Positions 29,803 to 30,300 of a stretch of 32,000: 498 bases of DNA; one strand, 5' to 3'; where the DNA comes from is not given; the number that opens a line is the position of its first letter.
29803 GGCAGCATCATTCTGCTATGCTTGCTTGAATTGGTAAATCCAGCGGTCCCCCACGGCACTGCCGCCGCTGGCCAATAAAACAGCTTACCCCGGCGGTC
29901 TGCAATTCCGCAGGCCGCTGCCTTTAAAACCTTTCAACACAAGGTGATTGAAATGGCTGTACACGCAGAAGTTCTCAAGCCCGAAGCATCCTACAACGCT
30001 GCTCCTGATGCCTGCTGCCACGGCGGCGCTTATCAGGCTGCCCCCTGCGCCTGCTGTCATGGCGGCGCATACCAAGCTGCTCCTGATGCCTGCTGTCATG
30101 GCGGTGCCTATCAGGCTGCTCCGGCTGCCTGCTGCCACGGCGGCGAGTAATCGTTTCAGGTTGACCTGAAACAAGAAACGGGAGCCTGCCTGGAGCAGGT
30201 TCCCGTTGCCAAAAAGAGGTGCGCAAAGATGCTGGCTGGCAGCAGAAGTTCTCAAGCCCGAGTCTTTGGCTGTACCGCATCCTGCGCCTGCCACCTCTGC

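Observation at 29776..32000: Candidate undescribed RiPP system: multi-cassette CCHGG precursor + E1-like/RRE protein + YcaO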

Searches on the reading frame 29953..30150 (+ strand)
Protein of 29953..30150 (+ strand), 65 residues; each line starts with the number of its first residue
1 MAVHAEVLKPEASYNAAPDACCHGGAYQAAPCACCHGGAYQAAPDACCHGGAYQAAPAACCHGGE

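Call 4: search_protein_families(library=pfam, proteins=[window:29953-30150:+], max_evalue=0.01)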
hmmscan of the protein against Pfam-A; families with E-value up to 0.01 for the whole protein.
window:29953-30150:+ (65 aa): 1 family
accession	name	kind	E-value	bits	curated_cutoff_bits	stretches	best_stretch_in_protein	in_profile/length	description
PF24748.1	Galaxin_repeat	-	5.9e-05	23.4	28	1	18-62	84-130/131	Galaxin-like repeats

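Call 5: search_protein_families(library=ncbifam, proteins=[window:29953-30150:+], max_evalue=0.01)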
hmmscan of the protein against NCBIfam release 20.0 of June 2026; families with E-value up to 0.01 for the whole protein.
window:29953-30150:+ (65 aa): 0 families

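Call 6: find_encoding_contigs(protein=window:29953-30147:+, flank=10000, max_places=10)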
Protein window:29953-30147:+ (65 aa): no gene with exactly this product is on record in the collection.

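Call 12: find_homologous_proteins(query=window:29953-30147:+, max_evalue=0.01)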
Query seq(65 aa) (65 aa): 4 proteins with E <= 0.01 among 63 candidates.
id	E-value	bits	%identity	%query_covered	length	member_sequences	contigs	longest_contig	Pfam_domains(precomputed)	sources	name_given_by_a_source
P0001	5.6e-30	120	94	100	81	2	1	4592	-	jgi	jgi:hypothetical protein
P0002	3.5e-12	64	65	75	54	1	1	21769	-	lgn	-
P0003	6.0e-12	63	58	74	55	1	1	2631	-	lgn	-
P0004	6.2e-6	44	62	58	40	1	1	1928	-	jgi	jgi:hypothetical protein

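Call 14: find_encoding_contigs(protein=P0002, flank=10000, max_places=5)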
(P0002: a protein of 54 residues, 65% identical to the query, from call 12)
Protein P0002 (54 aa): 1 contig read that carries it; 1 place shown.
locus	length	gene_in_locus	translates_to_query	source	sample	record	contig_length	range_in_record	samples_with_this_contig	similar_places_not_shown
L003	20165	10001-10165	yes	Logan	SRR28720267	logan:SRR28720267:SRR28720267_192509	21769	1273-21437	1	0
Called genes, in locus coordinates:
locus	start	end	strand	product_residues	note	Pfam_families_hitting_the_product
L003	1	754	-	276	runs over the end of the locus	PF00005:ABC_tran, PF08352:oligo_HPY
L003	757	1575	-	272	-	PF12911:OppC_N, PF00528:BPD_transp_1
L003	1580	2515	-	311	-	PF19300:BPD_transp_1_N, PF00528:BPD_transp_1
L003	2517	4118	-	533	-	PF00496:SBP_bac_5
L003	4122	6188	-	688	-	PF07715:Plug, PF00593:TonB_dep_Rec_b-barrel, PF25183:OMP_b-brl_4 (faint)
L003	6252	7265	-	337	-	PF12833:HTH_18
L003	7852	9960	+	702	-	PF07715:Plug, PF00593:TonB_dep_Rec_b-barrel, PF25183:OMP_b-brl_4 (faint)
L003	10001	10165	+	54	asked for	-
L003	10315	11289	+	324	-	PF00899:ThiF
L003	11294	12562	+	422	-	PF02624:YcaO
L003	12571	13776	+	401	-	PF05977:MFS_3, PF07690:MFS_1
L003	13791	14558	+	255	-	PF00881:Nitroreductase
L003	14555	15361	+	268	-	PF00398:RrnaAD (weak), PF08241:Methyltransf_11 (weak), PF08242:Methyltransf_12 (weak), PF13649:Methyltransf_25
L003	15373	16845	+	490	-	PF00496:SBP_bac_5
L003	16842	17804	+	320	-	PF19300:BPD_transp_1_N, PF00528:BPD_transp_1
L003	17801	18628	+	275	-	PF12911:OppC_N, PF00528:BPD_transp_1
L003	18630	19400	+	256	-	PF00005:ABC_tran, PF13304:AAA_21 (weak)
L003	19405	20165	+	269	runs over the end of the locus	PF00005:ABC_tran, PF02463:SMC_N (weak)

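Call 15: find_encoding_contigs(protein=P0003, flank=10000, max_places=5)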
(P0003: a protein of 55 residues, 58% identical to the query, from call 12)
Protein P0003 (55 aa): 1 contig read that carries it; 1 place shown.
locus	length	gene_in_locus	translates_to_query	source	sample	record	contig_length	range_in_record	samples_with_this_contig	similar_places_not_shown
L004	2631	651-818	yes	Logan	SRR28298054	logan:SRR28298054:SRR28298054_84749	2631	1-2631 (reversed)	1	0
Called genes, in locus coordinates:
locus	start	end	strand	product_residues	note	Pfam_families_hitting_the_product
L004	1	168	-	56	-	?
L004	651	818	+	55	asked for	-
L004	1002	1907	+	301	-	PF00899:ThiF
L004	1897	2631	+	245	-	?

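Call 16: find_encoding_contigs(protein=P0004, flank=10000, max_places=5)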
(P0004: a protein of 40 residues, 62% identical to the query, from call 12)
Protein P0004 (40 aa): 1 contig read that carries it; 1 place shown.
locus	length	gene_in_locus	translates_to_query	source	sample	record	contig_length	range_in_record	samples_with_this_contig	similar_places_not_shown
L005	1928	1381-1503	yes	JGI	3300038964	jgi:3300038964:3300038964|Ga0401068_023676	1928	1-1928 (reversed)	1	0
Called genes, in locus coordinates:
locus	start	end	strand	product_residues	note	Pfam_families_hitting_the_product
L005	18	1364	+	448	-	PF00593:TonB_dep_Rec_b-barrel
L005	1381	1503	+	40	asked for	-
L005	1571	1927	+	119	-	?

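Call 17: find_encoding_contigs(protein=P0001, flank=10000, max_places=5)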
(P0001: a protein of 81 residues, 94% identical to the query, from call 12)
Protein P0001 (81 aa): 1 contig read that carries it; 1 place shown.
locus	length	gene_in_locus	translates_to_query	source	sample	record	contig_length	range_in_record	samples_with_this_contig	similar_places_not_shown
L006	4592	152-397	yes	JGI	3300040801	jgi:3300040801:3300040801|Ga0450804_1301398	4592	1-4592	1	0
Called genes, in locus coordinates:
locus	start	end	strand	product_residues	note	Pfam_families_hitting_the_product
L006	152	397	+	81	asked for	-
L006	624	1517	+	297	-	PF00899:ThiF (faint)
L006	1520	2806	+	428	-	PF02624:YcaO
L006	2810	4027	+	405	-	PF05977:MFS_3, PF07690:MFS_1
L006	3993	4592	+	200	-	?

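Call 29: search_protein_families(library=ncbifam, proteins=[L003:13791-14558:+, L003:14555-15361:+, L003:15373-16845:+, L003:10315-11289:+], max_evalue=0.001)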
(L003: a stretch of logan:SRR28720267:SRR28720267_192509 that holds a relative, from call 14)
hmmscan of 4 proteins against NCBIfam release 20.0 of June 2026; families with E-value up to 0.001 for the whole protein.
L003:13791-14558:+ (255 aa): 2 families
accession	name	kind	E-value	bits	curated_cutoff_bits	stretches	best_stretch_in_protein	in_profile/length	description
TIGR03605.1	antibiot_sagB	domain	2.1e-37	128.2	78.4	1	97-252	2-172/173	SagB family peptide dehydrogenase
TIGR04511.1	SagB_rel_DH_2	exception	5.8e-18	65.1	240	1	116-253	223-368/380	putative peptide maturation dehydrogenase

L003:14555-15361:+ (268 aa): 9 families
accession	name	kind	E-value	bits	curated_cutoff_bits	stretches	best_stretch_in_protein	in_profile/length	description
NF043040.1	corrin_prot_MT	hypoth_equivalog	1.7e-07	30.9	180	1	61-135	42-121/216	corrinoid protein-associated methyltransferase CpaM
NF000499.2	Erm23S_rRNA_broad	equivalog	2.7e-07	30.3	212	1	62-129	25-90/244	23S ribosomal RNA methyltransferase Erm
TIGR00755.1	ksgA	equivalog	1.6e-05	24.3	171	1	52-113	23-80/256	16S rRNA (adenine(1518)-N(6)/adenine(1519)-N(6))-dimethyltransferase RsmA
TIGR02072.1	BioC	equivalog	0.00011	22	184.95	1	52-152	25-125/244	malonyl-ACP O-methyltransferase BioC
TIGR02021.1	BchM-ChlM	equivalog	0.00016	21.1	158.9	1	51-168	45-164/218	magnesium protoporphyrin IX methyltransferase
NF041820.1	daptide_MTase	equivalog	0.00019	21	175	1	62-115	38-91/243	daptide-type RiPP biosynthesis methyltransferase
NF012223.0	erm_F_23S_MT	exception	0.00033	20.1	575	1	58-145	31-117/266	23S rRNA (adenine(2058)-N(6))-methyltransferase Erm(F)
TIGR02469.1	CbiT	equivalog_domain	0.00059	20.1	78.3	1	50-147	11-111/124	precorrin-6Y C5,15-methyltransferase (decarboxylating) subunit CbiT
NF001453.0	PRK00312.1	equivalog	0.00069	19.2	188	0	57-114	77-134/217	protein-L-isoaspartate(D-aspartate) O-methyltransferase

L003:15373-16845:+ (490 aa): 10 families
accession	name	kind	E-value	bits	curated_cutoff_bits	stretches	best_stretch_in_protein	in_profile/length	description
NF045468.1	Opp5A_nikA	equivalog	2.3e-41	141.8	600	1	49-366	38-374/488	nickel ABC transporter substrate-binding protein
TIGR02294.1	nickel_nikA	equivalog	1.3e-35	122.9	393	2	161-370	161-389/501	nickel ABC transporter substrate-binding protein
NF011942.0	PRK15413.1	equivalog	1.8e-26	92.9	594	1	52-364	55-386/512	glutathione ABC transporter substrate-binding protein GsiB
NF043070.1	DppA_dipep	equivalog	1.5e-25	89.8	1005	1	157-375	202-426/535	dipeptide ABC transporter periplasmic-binding protein DppA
NF045467.1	Opp4A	equivalog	4.2e-22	78.1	650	1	160-318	205-375/556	oligopeptide ABC transporter substrate-binding protein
NF047575.1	opine_bind_CntA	exception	1.6e-21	76.4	800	1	45-319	55-356/535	staphylopine-dependent metal ABC transporter substrate-binding lipoprotein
NF011689.0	PRK15109.1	equivalog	2.4e-19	69.4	560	1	160-389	210-444/547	ABC transporter substrate-binding protein SapA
NF010149.0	PRK13626.1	equivalog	3e-12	46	476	1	52-213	147-315/552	HTH-type transcriptional regulator SgrR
TIGR04028.1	SBP_KPN_01854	hypoth_equivalog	2.1e-09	36.5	468.5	1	191-453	199-477/509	TIGR04028 family ABC transporter substrate-binding protein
NF011684.0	PRK15104.1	equivalog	4.3e-09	35.6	947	1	51-129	65-145/543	oligopeptide ABC transporter substrate-binding protein OppA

L003:10315-11289:+ (324 aa): 6 families
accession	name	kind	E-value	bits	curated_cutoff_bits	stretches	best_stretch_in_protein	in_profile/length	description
TIGR03882.1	cyclo_dehyd_2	equivalog_domain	2.1e-14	54.1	36.9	1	194-314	2-120/164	TOMM precursor leader peptide-binding protein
TIGR03603.1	cyclo_dehy_ocin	subfamily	1.8e-11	44.3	187.65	1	154-313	141-299/319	thiazole/oxazole-forming peptide maturase, SagC family component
TIGR02355.1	moeB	equivalog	4.4e-06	26.3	376.55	0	252-309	184-240/240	molybdopterin-synthase adenylyltransferase MoeB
TIGR02356.1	adenyl_thiF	equivalog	6.4e-06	25.7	275.25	0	113-151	14-52/203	thiazole biosynthesis adenylyltransferase ThiF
TIGR03693.1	ocin_ThiF_like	hypoth_equivalog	7e-06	24.6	561.9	1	31-151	33-160/637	putative thiazole-containing bacteriocin maturation protein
NF004281.0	PRK05690.1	subfamily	8.6e-06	25.2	266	0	252-310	192-249/250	molybdopterin-synthase adenylyltransferase MoeB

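Call 81: search_protein_representatives(alignment_id=A4)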
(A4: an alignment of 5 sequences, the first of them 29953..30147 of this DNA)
Query: 5 sequences, 55 profile positions. Proteins with E-value up to 0.001 (for the whole library): 26; up to 1e-10: 6; up to 1e-30: 1. The best 26 are listed.
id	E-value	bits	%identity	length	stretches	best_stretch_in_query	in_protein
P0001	6.3e-32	125.6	-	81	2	3-55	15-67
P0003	1.7e-28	114.6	-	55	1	1-55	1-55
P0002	5.1e-26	106.6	-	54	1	2-55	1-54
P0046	2.5e-16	75.6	-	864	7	16-53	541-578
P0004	4.8e-16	74.7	-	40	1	3-42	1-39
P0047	3.6e-11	59.1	-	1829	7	19-49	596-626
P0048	1.3e-09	54.1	-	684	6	8-34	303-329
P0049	6.5e-09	51.9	-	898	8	30-45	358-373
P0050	3.0e-08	49.7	-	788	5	9-34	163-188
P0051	8.1e-08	48.4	-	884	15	35-41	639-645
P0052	8.8e-08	48.3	-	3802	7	17-36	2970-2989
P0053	4.6e-07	46.0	-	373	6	20-54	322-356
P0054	1.5e-06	44.3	-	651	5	17-47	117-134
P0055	2.6e-06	43.6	-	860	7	30-47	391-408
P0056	4.0e-06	42.9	-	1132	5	10-34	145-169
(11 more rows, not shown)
